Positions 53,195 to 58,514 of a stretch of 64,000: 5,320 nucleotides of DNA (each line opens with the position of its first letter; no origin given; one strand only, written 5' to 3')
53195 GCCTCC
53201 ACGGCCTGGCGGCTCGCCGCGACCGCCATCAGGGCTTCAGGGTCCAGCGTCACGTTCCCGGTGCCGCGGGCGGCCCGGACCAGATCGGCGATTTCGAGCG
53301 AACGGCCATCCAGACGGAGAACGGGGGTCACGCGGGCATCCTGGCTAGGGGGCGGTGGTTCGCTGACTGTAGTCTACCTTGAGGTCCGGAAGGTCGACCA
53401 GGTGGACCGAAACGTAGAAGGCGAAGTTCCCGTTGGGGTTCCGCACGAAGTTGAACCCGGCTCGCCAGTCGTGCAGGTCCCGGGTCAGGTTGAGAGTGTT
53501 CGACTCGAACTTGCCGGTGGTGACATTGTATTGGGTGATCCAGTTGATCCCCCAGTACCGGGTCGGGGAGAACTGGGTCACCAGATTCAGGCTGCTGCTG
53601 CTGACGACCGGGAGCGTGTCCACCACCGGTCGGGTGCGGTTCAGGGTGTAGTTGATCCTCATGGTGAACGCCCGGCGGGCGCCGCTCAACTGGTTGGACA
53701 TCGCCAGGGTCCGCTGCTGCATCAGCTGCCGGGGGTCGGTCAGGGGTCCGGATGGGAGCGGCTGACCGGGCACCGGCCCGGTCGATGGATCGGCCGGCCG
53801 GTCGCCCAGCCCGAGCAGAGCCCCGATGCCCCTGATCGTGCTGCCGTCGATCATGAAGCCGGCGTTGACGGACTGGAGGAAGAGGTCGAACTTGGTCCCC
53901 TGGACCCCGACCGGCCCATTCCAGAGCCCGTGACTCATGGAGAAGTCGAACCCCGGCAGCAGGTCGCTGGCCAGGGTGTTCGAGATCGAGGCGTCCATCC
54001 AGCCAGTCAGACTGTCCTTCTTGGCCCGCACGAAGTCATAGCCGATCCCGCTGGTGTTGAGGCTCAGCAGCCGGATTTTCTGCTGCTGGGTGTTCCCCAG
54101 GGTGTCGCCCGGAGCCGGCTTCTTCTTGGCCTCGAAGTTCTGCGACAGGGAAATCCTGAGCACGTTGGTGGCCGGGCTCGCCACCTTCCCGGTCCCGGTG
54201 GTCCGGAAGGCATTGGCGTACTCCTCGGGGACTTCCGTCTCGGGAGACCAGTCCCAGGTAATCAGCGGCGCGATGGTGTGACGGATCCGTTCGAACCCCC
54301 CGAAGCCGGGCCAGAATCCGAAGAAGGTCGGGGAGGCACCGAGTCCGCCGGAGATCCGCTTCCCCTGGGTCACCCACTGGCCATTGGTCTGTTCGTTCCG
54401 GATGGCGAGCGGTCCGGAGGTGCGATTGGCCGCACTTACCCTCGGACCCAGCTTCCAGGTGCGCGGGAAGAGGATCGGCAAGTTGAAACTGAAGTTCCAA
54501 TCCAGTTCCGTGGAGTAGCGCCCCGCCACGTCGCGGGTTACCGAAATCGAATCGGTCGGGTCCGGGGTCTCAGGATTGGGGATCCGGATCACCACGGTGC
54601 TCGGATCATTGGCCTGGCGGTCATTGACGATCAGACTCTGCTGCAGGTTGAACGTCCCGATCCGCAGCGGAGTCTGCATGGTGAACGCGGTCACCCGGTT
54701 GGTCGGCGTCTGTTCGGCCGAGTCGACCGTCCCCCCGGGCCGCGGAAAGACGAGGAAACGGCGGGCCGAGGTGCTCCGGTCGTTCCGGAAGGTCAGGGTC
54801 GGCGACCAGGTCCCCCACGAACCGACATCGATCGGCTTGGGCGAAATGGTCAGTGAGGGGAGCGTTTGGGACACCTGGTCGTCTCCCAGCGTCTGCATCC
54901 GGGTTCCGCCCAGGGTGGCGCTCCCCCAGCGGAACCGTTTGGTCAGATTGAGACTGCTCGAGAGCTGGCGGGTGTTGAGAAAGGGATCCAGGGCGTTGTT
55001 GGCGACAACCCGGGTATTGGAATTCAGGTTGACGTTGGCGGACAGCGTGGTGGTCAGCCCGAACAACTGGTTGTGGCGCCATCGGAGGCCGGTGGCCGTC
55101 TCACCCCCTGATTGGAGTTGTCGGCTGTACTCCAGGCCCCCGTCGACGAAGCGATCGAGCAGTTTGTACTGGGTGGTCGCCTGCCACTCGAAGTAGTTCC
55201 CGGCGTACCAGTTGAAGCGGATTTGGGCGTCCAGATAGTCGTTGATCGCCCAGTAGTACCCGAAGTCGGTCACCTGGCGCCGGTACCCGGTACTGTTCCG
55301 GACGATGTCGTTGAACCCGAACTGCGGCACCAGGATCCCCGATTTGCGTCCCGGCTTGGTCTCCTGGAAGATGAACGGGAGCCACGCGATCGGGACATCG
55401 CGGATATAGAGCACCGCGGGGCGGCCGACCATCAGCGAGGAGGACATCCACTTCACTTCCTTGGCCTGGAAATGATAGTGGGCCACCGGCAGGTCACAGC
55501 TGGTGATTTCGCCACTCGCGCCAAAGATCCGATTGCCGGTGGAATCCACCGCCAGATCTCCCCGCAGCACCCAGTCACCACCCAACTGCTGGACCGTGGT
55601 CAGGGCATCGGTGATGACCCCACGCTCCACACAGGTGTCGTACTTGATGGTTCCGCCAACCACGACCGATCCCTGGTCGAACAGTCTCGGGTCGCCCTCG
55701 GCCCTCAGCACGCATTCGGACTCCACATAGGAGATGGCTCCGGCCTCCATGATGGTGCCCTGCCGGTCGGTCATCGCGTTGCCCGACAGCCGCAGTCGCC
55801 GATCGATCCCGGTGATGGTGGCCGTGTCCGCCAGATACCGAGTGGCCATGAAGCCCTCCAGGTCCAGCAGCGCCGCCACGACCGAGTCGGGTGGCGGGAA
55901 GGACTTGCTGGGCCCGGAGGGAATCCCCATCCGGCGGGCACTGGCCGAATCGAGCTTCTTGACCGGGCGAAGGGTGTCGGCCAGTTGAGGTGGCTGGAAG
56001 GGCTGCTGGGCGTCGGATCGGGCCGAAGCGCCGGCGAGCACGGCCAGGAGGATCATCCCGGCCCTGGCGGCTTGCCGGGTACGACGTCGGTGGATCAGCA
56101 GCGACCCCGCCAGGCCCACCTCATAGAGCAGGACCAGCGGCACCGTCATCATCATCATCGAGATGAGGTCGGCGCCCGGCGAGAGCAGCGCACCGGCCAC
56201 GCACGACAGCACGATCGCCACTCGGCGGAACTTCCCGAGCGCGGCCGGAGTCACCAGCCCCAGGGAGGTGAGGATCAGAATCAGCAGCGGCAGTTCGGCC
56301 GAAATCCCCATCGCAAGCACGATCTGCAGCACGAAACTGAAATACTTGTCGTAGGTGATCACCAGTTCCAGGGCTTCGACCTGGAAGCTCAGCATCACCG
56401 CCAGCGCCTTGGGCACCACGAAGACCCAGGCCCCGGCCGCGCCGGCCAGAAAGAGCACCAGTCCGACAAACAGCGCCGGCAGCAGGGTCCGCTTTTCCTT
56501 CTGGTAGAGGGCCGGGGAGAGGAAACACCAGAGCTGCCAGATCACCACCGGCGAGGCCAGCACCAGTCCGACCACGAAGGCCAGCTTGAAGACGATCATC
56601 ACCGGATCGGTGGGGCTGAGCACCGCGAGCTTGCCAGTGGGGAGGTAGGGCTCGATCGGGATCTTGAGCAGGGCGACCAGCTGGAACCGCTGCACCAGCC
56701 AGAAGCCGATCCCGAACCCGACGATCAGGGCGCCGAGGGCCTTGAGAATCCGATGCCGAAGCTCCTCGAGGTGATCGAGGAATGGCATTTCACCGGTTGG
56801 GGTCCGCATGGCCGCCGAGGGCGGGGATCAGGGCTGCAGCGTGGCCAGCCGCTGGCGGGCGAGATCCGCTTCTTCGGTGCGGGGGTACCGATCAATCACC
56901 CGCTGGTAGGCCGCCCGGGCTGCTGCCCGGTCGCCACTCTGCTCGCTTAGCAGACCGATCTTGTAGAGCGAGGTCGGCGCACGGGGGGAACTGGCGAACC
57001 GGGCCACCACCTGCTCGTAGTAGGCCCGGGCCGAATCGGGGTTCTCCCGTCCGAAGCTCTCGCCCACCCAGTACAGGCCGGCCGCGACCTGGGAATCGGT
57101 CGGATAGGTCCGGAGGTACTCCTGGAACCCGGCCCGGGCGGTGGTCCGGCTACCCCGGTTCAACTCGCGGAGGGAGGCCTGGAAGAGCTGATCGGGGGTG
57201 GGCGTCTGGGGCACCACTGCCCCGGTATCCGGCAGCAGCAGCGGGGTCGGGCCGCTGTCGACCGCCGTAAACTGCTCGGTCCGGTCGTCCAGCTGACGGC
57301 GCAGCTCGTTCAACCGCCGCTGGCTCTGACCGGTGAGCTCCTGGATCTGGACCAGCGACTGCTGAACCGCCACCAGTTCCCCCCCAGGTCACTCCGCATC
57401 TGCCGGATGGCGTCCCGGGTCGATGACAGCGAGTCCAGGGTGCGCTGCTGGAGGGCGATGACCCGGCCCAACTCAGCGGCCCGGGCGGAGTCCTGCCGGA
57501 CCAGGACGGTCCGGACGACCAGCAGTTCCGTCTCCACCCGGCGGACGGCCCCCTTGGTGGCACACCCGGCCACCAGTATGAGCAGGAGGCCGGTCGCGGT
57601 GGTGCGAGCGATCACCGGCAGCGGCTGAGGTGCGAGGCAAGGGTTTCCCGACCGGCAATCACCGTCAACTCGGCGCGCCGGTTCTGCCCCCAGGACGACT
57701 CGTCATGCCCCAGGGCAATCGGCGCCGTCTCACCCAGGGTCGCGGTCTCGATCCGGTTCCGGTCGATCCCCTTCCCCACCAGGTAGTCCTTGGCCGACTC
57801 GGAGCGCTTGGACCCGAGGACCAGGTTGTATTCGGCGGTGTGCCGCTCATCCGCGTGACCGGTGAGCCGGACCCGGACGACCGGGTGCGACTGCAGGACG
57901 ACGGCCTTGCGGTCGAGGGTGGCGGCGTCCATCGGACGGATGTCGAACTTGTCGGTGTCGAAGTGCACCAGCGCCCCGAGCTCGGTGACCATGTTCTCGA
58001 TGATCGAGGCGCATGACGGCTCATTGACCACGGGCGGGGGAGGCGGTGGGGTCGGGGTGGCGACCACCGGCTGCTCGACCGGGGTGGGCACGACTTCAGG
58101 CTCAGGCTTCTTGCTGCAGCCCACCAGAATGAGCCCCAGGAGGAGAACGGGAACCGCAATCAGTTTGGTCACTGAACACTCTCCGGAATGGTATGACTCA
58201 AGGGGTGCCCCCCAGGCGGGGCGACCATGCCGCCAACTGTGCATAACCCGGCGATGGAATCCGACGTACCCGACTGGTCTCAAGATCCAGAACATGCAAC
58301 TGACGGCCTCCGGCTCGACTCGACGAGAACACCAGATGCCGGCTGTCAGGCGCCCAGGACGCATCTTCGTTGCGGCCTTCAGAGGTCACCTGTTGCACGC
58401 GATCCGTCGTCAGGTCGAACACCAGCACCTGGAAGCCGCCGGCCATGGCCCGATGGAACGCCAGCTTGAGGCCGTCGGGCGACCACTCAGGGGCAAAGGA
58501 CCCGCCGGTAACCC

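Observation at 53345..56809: TatC and an LptD-like outer-membrane protein are encoded as one uninterrupted 1154-codon ORF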

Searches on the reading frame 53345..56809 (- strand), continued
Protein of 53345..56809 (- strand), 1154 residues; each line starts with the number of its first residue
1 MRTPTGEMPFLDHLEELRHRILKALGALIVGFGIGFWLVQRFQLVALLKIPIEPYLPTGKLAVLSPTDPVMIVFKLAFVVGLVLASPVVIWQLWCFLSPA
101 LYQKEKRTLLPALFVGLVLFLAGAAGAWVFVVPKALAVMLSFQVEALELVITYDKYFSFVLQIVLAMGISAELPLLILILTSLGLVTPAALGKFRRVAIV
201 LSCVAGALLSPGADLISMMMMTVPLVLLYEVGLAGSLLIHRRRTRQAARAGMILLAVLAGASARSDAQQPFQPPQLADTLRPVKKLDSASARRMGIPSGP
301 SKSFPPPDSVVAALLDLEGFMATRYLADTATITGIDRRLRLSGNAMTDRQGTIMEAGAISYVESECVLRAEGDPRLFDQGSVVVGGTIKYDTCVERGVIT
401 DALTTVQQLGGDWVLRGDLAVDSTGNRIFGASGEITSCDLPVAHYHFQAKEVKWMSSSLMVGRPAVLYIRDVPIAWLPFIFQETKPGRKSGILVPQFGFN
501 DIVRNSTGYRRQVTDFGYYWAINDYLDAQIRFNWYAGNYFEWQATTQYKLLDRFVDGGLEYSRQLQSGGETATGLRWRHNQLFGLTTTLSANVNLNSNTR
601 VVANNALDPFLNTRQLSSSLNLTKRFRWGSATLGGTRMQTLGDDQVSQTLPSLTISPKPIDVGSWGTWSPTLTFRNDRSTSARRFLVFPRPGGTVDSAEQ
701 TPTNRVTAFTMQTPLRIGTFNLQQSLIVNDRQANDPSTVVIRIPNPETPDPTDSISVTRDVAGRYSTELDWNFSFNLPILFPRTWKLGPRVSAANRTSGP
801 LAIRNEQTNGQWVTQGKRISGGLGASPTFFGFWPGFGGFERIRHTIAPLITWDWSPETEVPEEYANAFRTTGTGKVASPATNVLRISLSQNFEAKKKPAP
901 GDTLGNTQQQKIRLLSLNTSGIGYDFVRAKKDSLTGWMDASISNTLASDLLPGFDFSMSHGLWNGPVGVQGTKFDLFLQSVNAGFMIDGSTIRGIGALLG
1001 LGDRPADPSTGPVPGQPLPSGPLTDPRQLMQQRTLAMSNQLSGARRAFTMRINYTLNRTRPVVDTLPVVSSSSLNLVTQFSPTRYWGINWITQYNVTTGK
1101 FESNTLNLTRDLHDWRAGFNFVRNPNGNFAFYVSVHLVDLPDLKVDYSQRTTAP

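Call 20: find_encoding_contigs(protein=P0048, flank=10000, max_places=2)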
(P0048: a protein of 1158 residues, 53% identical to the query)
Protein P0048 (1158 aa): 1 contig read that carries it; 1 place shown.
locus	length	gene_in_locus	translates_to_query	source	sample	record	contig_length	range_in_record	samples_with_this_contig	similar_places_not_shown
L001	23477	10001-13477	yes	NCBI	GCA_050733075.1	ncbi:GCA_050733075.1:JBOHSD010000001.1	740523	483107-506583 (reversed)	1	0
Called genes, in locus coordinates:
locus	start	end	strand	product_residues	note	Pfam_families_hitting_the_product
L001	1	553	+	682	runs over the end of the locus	PF04851:ResIII, PF17757:UvrB_inter, PF27431:UvrB_3rd, PF00271:Helicase_C, PF12344:UvrB, PF02151:UVR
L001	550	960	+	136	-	PF02367:TsaE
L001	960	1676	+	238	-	PF00814:TsaD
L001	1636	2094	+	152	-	PF00583:Acetyltransf_1, PF13673:Acetyltransf_10, PF13508:Acetyltransf_7, PF08445:FR47 (weak)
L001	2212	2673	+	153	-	PF00436:SSB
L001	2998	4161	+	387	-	PF01476:LysM (weak), PF16538:FlgT_C (faint)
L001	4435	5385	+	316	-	PF01073:3Beta_HSD, PF01370:Epimerase, PF02719:Polysacc_synt_2, PF04321:RmlD_sub_bind, PF07993:NAD_binding_4 (faint), PF13460:NAD_binding_10 (weak), PF16363:GDP_Man_Dehyd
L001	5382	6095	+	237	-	PF01618:MotA_ExbB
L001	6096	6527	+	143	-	PF02472:ExbD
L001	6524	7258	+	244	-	PF13103:TonB_2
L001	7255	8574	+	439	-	PF26549:Tricorn_N (weak), PF10647:Gmad1 (weak), PF26550:Tricorn_2nd, PF26549:Tricorn_N, PF07676:PD40, PF26550:Tricorn_2nd, PF07676:PD40, PF26549:Tricorn_N, +2 more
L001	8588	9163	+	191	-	PF00691:OmpA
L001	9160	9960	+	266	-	PF13428:TPR_14 (faint), PF13525:YfiO (weak), PF07719:TPR_2 (faint), PF13432:TPR_16, PF13174:TPR_6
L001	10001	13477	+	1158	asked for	PF00902:TatC, PF19838:LptD_2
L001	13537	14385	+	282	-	-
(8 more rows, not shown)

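Call 44: predict_structure(alignment_id=A3)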
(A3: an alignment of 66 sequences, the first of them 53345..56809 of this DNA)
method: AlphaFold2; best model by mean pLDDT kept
length: 1154 residues; sequences in the alignment: 66
mean_pLDDT: 69.5   pTM: 0.46
mean pLDDT of the five models: 69.5, 67.3, 65.5, 64.2, 63.1
residues with pLDDT >= 90: 184; 70-90: 475; 50-70: 252; < 50: 243
segments of 3 or more residues with pLDDT < 50: 1-11, 144-150, 211-213, 245-308, 317-327, 349-351, 378-382, 402-431, 433-460, 468-474, 503-509, 608-612, 1005-1043, 1140-1154
pLDDT, mean of each block of 10 residues (from residue 1): 39 65 83 85 75 64 65 83 82 66 58 79 81 70 48 72 79 78 70 76 67 54 78 76 50 37 31 39 35 36 44 46 45 60 54 59 67 56 57 56 45 35 36 46 40 40 51 51 55 61 48 69 79 76 87 81 83 90 88 82 56 70 92 91 82 91 82 94 81 75 93 86 92 79 70 68 87 85 80 84 88 90 88 82 91 90 82 72 94 82 59 91 92 90 92 89 89 91 88 75 46 32 32 29 65 92 74 91 82 88 84 71 70 63 34 27
secondary structure, 60 per line:
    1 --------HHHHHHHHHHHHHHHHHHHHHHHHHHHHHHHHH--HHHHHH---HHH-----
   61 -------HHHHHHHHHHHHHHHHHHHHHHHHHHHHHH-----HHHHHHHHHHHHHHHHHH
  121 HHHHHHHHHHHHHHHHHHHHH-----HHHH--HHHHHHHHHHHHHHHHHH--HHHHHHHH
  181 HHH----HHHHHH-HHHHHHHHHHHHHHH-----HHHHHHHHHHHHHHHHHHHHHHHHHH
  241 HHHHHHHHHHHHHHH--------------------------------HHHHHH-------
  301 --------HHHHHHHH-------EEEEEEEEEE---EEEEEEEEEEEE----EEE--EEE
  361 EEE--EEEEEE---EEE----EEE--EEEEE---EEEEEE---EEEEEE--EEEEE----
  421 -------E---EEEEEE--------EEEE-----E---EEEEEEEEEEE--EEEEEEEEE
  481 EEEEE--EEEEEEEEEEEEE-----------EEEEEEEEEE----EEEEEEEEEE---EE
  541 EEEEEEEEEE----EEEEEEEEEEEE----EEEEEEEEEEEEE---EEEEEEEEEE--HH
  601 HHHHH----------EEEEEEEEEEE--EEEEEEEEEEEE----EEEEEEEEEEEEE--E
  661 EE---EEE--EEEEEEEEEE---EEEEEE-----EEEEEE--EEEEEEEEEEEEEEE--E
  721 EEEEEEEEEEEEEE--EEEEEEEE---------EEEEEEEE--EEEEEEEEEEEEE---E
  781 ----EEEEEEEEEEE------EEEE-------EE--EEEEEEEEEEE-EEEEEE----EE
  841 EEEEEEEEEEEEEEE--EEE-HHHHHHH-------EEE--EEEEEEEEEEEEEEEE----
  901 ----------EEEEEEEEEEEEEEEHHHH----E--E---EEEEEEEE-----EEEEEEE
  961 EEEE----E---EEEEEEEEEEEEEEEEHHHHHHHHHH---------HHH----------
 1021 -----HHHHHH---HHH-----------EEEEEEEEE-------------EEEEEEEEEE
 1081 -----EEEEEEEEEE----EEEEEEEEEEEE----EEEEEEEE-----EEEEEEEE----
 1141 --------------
elements in order (helices of 4 or more, strands of 3 or more residues): H9-41 H44-49 H68-97 H103-141 H147-150 H153-170 H173-183 H188-193 H195-209 H215-255 H288-293 H309-316 E324-333 E337-348 E353-355 E358-363 E366-371 E375-377 E382-384 E387-391 E395-400 E404-409 E412-416 E432-437 E446-449 E459-469 E472-485 E488-500 E512-521 E526-535 E539-550 E555-566 E571-583 E587-596 H599-605 E616-626 E629-640 E645-657 E660-662 E666-668 E671-680 E684-689 E695-700 E703-717 E720-734 E737-744 E754-761 E764-776 E785-795 E802-805 E817-827 E829-834 E839-855 E858-860 H862-868 E876-878 E881-896 E911-925 H926-929 E941-948 E954-964 E973-988 H989-998 H1026-1031 E1049-1057 E1071-1080 E1086-1095 E1100-1111 E1116-1123 E1129-1136
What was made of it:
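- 55850..56005 (-): Pro/Arg/Gln-rich variable linker and the conserved motif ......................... at the start of mature LptD (aa 269-320). AF2 pLDDT is below 50 for aa 245-308 (call 44).
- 55430..55849 (-): Beta-rich N-terminal periplasmic domain of the LptD part (aa 321-460), probably a beta-jellyroll. Beta strands in the AF2 model, with low to moderate confidence (call 44).
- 53390..55429 (-): Large outer-membrane beta-barrel of the LptD part (aa 461-1140). AF2 pLDDT is mostly 80-94 (call 44).
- The AF2 model gives no confident structure for aa 245-308 (call 44).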

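Call 46: fold_search(model_id=the predicted structure, library=pdb)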
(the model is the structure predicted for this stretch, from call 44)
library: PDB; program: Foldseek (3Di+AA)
matches with E <= 10: 809; with E <= 0.001: 109
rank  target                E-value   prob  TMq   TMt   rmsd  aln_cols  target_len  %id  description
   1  9rpr_A                1.2e-16  1.00  0.31  0.47  14.0       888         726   12  Cryo-EM structure of LptDEM complex containing Shigella flexneri LptE and endogenous E. coli LptD and LptM (released 2025-12-10)
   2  8h1r_D                3.7e-16  1.00  0.33  0.46  15.5       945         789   11  Crystal structure of LptDE-YifL complex (released 2023-10-25)
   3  8h1s_A                6.2e-16  1.00  0.32  0.42  17.9       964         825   12  Crystal structure of apo-LptDE complex (released 2023-10-11)
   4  8h1r_A                1.9e-15  1.00  0.33  0.49  13.9       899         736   11  Crystal structure of LptDE-YifL complex (released 2023-10-25)
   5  4q35_A                1.9e-15  1.00  0.33  0.47  16.8       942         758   12  Structure of a membrane protein (released 2014-06-25)
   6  9kn3_A                2.1e-15  1.00  0.32  0.47  17.0       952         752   11  Cryo-EM structure of LptDEM complex from Escherichia coli (released 2025-07-23)
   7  8h1s_C                2.2e-15  1.00  0.31  0.42  17.9       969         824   11  Crystal structure of apo-LptDE complex (released 2023-10-11)
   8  9rps_A                2.9e-15  1.00  0.32  0.47  14.6       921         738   11  Cryo-EM structure of Shigella flexneri LptDE in complex with RTP45 superinfection exclusion protein from RTP bacteriop (released 2025-12-10)
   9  7omm_A                3.8e-14  1.00  0.31  0.48  13.9       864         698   14  Cryo-EM structure of N. gonorhoeae LptDE in complex with ProMacrobodies (MBPs have not been built de novo) (released 2022-05-04)
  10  9ia5_A                5.0e-14  1.00  0.31  0.47  16.7       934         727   12  LpDEM from Escherichia coli (released 2025-12-10)
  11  5iva_A                1.0e-13  1.00  0.29  0.52  10.9       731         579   10  The LPS Transporter LptDE from Pseudomonas aeruginosa, core complex (released 2016-05-18)
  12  9ia2_A                1.2e-13  1.00  0.31  0.47  15.5       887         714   11  LpDEM from Escherichia coli (released 2025-12-10)
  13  5iv9_A                1.4e-13  1.00  0.30  0.43  16.4       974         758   11  The LPS Transporter LptDE from Klebsiella pneumoniae, full-length (released 2016-05-18)
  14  9ia0_A                3.2e-13  1.00  0.30  0.44  18.0       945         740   10  LpDE from Escherichia coli (released 2025-12-10)
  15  9a39_MODEL_1_A        6.3e-13  1.00  0.31  0.42  24.5      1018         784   11  Model of E. coli LptD by in-cell photo-crosslinking MS and deep learning (released 2023-02-24)
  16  4b4a                  2.3e-11  1.00  0.17  0.75   4.0       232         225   37  Structure of the TatC core of the twin arginine protein translocation system (released 2012-12-05)
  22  4hts                  7.5e-11  1.00  0.17  0.75   4.4       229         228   38  Crystal Structure of Twin Arginine Translocase Receptor- TatC (released 2013-05-01)
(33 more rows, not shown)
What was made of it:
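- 56090..56809 (-): TatC core (aa 1-240, six transmembrane helices). The AF2 model matches Aquifex TatC 4b4a with TM-score 0.75 normalised to the target (calls 44, 46).
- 55430..55849 (-): Foldseek alignments to full-length LptD span about 890-970 columns (call 46).
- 53390..55429 (-): The next barrel class, TonB-dependent transporters, appears at about 1e-5 (call 46).
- On TatC (PF00902 / TIGR00945): The AF2 model matches 4b4a and 4hts with TM-score 0.75 normalised to the target, rmsd about 4 A, 37% identity (calls 44, 46).
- On LptD (structural class): The barrel is modelled at high pLDDT and the jellyroll part at low pLDDT (calls 44, 46).
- Closest known: LptD of Proteobacteria. Same: Best fold match for aa ~320-1140: an N-terminal beta domain plus a very large beta-barrel (call 46).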

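Call 47: search_solved_structures(query=A3, max_evalue=0.01)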
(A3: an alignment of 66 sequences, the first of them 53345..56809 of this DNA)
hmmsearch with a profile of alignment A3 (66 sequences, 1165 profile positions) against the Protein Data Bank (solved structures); distinct sequences matched with E-value up to 0.01: 9.
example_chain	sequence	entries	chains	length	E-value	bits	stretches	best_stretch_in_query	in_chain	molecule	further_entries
4htt_A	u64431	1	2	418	2.9e-64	220.7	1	8-255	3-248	Sec-independent protein translocase protein TatC, Lysozyme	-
4b4a_A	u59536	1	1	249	6.4e-63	216.2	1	8-247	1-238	SEC-INDEPENDENT PROTEIN TRANSLOCASE PROTEIN TATC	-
4hts_A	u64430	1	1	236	4.8e-60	206.7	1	7-233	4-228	Sec-independent protein translocase protein TatC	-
9r91_A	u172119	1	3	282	3.1e-53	184.1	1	8-248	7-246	Sec-independent protein translocase protein TatC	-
9dzz_A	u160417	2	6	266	5.4e-53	183.3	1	8-248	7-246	Sec-independent protein translocase protein TatC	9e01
9e03_A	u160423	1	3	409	2.2e-43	151.5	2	149-251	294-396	Sec-independent protein translocase protein TatC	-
9e02_E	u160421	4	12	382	1.5e-38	135.5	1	67-237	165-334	Sec-independent protein translocase protein TatC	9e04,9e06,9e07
8h1r_A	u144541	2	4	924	0.00045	21.3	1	334-507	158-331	LPS-assembly protein LptD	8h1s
7omm_A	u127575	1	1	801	0.0039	18.2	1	332-634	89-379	LPS-assembly protein LptD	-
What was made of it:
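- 56090..56809 (-): Profile against PDB TatC chains gives E 3e-64 (call 47).
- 55430..55849 (-): The profile matches LptD 8h1r residues 158-331 at E 4.5e-4 (call 47).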

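Call 54: find_encoding_contigs(protein=P0001, flank=4000, max_places=3)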
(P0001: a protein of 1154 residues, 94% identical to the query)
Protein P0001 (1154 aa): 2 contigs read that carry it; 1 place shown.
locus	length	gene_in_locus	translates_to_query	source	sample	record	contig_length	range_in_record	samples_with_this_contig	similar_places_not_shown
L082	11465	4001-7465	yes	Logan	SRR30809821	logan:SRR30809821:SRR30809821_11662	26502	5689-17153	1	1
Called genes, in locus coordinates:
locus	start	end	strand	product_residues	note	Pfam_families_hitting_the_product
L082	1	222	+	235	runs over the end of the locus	PF01618:MotA_ExbB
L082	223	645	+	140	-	PF02472:ExbD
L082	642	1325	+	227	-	PF13103:TonB_2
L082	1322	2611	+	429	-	PF00930:DPPIV_N (faint), PF25174:Beta-prop_THOC3 (faint), PF26549:Tricorn_N, PF07676:PD40, PF26550:Tricorn_2nd, PF26549:Tricorn_N (weak), PF07676:PD40 (weak)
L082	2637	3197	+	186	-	PF00691:OmpA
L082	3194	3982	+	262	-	PF13432:TPR_16 (faint), PF13428:TPR_14 (faint), PF13525:YfiO (faint), PF13174:TPR_6 (faint)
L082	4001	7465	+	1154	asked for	PF00902:TatC, PF19838:LptD_2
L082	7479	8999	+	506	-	PF00221:Lyase_aromatic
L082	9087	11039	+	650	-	PF00515:TPR_1 (faint), PF07719:TPR_2 (faint), PF13176:TPR_7 (faint), PF13181:TPR_8 (faint), PF13414:TPR_11 (faint), PF13424:TPR_12 (faint), PF13428:TPR_14 (faint), PF13432:TPR_16 (faint)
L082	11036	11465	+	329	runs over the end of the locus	PF00348:polyprenyl_synt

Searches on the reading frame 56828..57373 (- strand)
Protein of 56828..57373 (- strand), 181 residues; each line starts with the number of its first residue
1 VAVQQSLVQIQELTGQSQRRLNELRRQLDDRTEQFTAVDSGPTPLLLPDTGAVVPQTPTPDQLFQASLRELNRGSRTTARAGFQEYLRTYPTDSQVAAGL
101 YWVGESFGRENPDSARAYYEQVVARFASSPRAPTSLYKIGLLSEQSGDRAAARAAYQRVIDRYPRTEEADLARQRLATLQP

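Call 15: search_protein_families(library=pfam, proteins=[window:56828-57373:-], max_evalue=0.001)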
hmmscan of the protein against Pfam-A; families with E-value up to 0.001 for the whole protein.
window:56828-57373:- (181 aa): 9 families
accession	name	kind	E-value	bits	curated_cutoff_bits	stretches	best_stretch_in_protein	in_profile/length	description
PF13174.12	TPR_6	-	4.9e-15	55.5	26.3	1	135-165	2-32/33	Tetratricopeptide repeat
PF13428.12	TPR_14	-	9.3e-09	35.6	23.5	0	137-173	5-41/44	Tetratricopeptide repeat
PF13432.12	TPR_16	-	1.7e-08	35.2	32.7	1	109-164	10-62/65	Tetratricopeptide repeat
PF13371.12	TPR_9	-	1.9e-06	28.3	35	1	109-177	8-73/73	Tetratricopeptide repeat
PF07719.23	TPR_2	-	4.6e-06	26.8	27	0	135-165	3-33/34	Tetratricopeptide repeat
PF13181.12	TPR_8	-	2.5e-05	24.5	25.7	0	135-164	3-32/34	Tetratricopeptide repeat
PF13424.12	TPR_12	-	4.3e-05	24.1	30.1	1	109-164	16-76/77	Tetratricopeptide repeat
PF09976.15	TPR_21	-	4.3e-05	23.8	25.5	1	79-180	21-123/193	Tetratricopeptide repeat-like domain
PF13525.12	YfiO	-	0.00048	20.4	25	0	60-179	5-136/203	Outer membrane lipoprotein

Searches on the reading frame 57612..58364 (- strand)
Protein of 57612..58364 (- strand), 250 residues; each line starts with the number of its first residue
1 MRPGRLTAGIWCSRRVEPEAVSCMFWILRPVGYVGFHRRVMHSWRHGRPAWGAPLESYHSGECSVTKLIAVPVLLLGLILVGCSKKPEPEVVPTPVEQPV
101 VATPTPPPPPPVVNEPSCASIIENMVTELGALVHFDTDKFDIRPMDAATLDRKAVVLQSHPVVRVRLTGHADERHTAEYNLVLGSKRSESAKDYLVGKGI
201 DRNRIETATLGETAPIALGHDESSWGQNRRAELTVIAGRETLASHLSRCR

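Call 15: search_protein_families(library=pfam, proteins=[window:57612-58364:-], max_evalue=0.001)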
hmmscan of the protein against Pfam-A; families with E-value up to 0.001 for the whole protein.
window:57612-58364:- (250 aa): 1 family
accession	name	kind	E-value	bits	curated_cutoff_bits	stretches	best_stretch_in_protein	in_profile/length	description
PF00691.25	OmpA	-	3.6e-15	56.5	27.2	1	135-222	2-91/98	OmpA family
